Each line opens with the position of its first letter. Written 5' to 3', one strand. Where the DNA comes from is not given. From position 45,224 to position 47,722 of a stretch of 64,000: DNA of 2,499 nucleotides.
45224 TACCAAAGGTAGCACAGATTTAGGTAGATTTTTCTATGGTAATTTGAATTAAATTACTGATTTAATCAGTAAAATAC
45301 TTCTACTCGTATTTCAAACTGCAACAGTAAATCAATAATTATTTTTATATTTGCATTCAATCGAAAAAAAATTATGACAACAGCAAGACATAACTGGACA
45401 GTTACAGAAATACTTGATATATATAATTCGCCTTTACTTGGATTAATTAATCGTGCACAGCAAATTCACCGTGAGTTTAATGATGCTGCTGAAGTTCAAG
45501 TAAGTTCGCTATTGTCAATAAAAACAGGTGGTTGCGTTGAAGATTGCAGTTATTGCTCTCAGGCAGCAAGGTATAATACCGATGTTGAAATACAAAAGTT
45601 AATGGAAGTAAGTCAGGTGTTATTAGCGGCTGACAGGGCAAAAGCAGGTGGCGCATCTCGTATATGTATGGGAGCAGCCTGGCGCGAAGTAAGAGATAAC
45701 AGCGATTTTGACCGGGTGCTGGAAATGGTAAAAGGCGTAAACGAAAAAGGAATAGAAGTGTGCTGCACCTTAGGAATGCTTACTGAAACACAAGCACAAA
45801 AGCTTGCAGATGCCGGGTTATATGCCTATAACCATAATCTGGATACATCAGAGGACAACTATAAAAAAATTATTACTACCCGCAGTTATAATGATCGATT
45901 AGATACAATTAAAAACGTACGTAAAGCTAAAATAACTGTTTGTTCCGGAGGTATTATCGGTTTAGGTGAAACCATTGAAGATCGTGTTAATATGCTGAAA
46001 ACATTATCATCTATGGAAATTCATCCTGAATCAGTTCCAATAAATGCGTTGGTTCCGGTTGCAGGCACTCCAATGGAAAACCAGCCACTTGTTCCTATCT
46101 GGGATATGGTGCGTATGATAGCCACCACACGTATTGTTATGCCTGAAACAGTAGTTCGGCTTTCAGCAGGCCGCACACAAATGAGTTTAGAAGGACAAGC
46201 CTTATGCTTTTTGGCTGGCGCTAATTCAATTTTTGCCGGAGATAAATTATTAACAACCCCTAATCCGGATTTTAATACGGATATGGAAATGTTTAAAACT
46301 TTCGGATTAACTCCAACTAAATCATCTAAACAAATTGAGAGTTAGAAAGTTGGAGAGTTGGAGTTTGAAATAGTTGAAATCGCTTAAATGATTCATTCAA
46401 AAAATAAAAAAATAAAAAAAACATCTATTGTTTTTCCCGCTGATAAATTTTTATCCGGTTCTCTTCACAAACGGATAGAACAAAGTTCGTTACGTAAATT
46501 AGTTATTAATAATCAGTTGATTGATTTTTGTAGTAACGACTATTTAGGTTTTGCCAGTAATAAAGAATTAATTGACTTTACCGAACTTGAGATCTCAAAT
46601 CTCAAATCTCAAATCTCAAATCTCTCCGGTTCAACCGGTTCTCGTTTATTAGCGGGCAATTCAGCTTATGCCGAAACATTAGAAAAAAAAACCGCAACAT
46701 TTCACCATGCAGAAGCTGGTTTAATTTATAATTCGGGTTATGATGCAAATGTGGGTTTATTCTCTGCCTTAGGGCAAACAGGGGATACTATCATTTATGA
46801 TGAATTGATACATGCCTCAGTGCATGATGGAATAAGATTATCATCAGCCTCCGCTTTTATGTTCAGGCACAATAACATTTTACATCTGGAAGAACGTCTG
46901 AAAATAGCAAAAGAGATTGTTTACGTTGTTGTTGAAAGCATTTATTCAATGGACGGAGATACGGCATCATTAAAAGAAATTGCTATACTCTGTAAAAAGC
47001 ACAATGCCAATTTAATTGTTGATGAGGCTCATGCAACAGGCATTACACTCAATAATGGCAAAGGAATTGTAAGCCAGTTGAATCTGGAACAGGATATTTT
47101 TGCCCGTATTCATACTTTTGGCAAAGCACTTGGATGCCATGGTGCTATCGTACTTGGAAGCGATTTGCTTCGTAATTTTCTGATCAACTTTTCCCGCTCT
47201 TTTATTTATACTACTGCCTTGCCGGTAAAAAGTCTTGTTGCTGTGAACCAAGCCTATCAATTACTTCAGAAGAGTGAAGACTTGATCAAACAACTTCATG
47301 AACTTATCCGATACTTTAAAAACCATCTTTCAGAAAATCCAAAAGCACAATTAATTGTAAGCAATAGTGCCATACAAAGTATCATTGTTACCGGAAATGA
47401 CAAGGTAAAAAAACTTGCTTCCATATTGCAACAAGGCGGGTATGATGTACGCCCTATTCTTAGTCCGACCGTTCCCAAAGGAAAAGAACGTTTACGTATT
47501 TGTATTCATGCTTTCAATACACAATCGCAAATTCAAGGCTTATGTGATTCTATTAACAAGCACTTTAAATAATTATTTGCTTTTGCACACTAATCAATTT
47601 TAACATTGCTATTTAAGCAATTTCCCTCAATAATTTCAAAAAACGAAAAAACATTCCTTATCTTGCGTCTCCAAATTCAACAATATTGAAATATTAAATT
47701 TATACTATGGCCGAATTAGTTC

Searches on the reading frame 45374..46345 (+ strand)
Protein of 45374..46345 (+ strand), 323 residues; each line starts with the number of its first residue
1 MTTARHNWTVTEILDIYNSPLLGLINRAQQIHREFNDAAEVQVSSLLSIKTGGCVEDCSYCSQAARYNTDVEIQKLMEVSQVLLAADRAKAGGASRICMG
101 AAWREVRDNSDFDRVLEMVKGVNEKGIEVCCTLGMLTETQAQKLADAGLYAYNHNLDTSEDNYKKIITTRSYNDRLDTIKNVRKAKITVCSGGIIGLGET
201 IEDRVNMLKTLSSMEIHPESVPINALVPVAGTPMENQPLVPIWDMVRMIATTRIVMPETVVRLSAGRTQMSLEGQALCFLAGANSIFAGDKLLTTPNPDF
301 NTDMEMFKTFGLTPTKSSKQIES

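Call 11: search_protein_families(library=ncbifam, proteins=[window:45374-46342:+])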
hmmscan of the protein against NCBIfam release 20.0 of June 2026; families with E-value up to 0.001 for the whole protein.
window:45374-46342:+ (323 aa): 22 families
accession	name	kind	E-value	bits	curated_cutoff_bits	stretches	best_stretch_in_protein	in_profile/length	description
TIGR00433.2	bioB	equivalog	7.9e-116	386.6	225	1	7-312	2-306/307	biotin synthase BioB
NF006308.0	PRK08508.1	equivalog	2.6e-54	184.3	377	1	40-315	3-275/279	biotin synthase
TIGR03957.1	rSAM_HmdB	equivalog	6.5e-22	78.1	320.9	1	21-285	18-277/317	5,10-methenyltetrahydromethanopterin hydrogenase cofactor biosynthesis protein HmdB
TIGR03910.1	pyrrolys_PylB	equivalog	2.7e-18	66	348.2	1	41-265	54-277/347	methylornithine synthase PylB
NF053743.1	LipS2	equivalog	4.3e-17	62.5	270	1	51-261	30-236/292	LipS2 family lipoyl synthase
TIGR03550.1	F420_cofG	equivalog_domain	1.2e-11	44.4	213.35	1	52-260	12-239/322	7,8-didemethyl-8-hydroxy-5-deazariboflavin synthase CofG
TIGR03956.1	rSAM_HydE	equivalog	2.3e-11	43.5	254.6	1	26-286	33-289/340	[FeFe] hydrogenase H-cluster radical SAM maturase HydE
NF004884.0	PRK06245.1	equivalog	3.4e-10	39.3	209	1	51-260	22-246/340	7,8-didemethyl-8-hydroxy-5-deazariboflavin synthase subunit CofG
NF004019.1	PRK05481.1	subfamily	2.2e-09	37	203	1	110-216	110-219/286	lipoyl synthase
NF053742.1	LipS1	equivalog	1.2e-08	34.9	230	1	47-263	10-219/268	LipS1 family lipoyl synthase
NF053790.1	LplA_LipA_fuse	exception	1.3e-08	33.9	800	1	111-215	443-548/606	bifunctional lipoate--protein ligase/lipoyl synthase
NF009544.0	PRK12928.1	subfamily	1.5e-08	34.2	210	1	111-216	130-239/300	lipoyl synthase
NF001199.0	PRK00164.2-1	equivalog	2.9e-08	33.2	231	1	37-188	5-151/308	GTP 3',8-cyclase MoaA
NF006687.0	PRK09234.1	equivalog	4.5e-08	31.7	1018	1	129-260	190-312/849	bifunctional FO biosynthesis protein CofGH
TIGR02668.1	moaA_archaeal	equivalog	1.6e-07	30.6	325.25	1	42-189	8-151/303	GTP 3',8-cyclase MoaA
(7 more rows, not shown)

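Call 92: find_encoding_contigs(protein=window:45374-46345:+, flank=5000, max_places=10)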
Protein window:45374-46345:+ (323 aa): 5 contigs read that carry it; 5 places shown.
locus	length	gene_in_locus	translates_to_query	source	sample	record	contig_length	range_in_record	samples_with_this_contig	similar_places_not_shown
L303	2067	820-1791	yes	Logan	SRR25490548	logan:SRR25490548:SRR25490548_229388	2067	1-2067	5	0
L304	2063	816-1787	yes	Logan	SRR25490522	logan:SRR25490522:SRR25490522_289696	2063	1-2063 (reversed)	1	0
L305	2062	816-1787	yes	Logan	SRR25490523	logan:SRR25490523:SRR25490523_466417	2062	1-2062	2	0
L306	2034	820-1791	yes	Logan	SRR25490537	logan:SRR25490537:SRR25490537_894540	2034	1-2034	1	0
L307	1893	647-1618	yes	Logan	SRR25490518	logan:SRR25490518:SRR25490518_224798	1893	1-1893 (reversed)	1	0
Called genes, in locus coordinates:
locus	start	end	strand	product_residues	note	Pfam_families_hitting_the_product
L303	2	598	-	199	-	?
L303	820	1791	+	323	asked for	PF04055:Radical_SAM, PF06968:BATS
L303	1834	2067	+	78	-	?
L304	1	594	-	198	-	?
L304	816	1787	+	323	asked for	PF04055:Radical_SAM, PF06968:BATS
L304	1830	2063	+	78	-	?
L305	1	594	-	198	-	?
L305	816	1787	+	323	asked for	PF04055:Radical_SAM, PF06968:BATS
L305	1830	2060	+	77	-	?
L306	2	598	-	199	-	?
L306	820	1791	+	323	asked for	PF04055:Radical_SAM, PF06968:BATS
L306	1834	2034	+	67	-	?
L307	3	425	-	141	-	?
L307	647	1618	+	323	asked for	PF04055:Radical_SAM, PF06968:BATS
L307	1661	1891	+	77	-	?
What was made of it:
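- Tried and rejected: They are too short to reach the gene (call 92).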

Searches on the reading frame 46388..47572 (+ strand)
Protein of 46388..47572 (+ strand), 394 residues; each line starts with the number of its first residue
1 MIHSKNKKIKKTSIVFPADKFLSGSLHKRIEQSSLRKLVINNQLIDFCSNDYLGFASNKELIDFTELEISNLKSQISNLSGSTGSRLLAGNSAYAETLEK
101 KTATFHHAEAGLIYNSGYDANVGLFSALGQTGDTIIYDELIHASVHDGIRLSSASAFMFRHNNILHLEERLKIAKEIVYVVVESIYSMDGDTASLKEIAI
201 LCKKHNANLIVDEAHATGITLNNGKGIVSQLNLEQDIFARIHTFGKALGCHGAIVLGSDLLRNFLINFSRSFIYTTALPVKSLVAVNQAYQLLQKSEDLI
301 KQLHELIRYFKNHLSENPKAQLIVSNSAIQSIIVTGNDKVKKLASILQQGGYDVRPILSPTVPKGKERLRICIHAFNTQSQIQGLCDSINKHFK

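Call 11: search_protein_families(library=ncbifam, proteins=[window:46388-47569:+])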
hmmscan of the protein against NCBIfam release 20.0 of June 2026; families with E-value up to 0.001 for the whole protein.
window:46388-47569:+ (394 aa): 25 families
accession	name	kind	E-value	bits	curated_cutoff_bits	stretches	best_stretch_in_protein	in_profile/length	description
TIGR00858.1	bioF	equivalog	9e-101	337.2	426.45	1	31-389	9-364/365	8-amino-7-oxononanoate synthase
NF005394.0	PRK06939.1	equivalog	3.8e-71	239.9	460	1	38-388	38-386/397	glycine C-acetyltransferase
TIGR01825.1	gly_Cac_T_rel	subfamily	8.4e-69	232.1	535.4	1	36-391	26-377/385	BioF/Kbl family PLP-dependent acyltransferase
NF047599.1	SerpalmtaseBetaP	equivalog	2.7e-64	217.3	500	1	35-390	36-387/394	serine palmitoyltransferase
NF047600.1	SerpalmtaseCFB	equivalog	1.3e-62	211.8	640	1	35-394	35-390/395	serine palmitoyltransferase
NF004608.1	PRK05937.1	equivalog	5.1e-62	209.8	399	1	43-386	3-339/366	8-amino-7-oxononanoate synthase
TIGR01822.1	2am3keto_CoA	equivalog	9.7e-62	209.1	493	1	41-387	37-381/393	glycine C-acetyltransferase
TIGR01821.1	5aminolev_synth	equivalog_domain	4.3e-59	200.4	338.55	1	44-392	47-393/402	5-aminolevulinate synthase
NF005526.0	PRK07179.1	equivalog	6.1e-47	160.1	428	1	42-388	54-391/407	alpha-hydroxyketone-type quorum-sensing autoinducer synthase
NF047603.1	SerpalmtaseAlphaP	equivalog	6.3e-47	160.1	670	1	80-385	77-385/399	serine palmitoyltransferase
NF005697.0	PRK07505.1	subfamily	2.3e-30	105.5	342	1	31-391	37-397/405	hypothetical protein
NF002797.0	PRK02936.1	equivalog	2.5e-07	29.8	496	1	159-334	152-323/385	acetylornithine transaminase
NF005695.0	PRK07503.1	equivalog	7.2e-06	24.9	666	1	96-258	68-223/403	methionine gamma-lyase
NF004609.0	PRK05939.1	equivalog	8.1e-06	25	555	1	92-249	60-216/412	cystathionine gamma-synthase family protein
NF004856.0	PRK06209.1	equivalog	1.7e-05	23.5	486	1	148-254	167-269/450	glutamate-1-semialdehyde 2,1-aminomutase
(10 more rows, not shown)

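Call 89: find_encoding_contigs(protein=window:46388-47572:+, flank=4000, max_places=10)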
Protein window:46388-47572:+ (394 aa): no gene with exactly this product is on record in the collection.
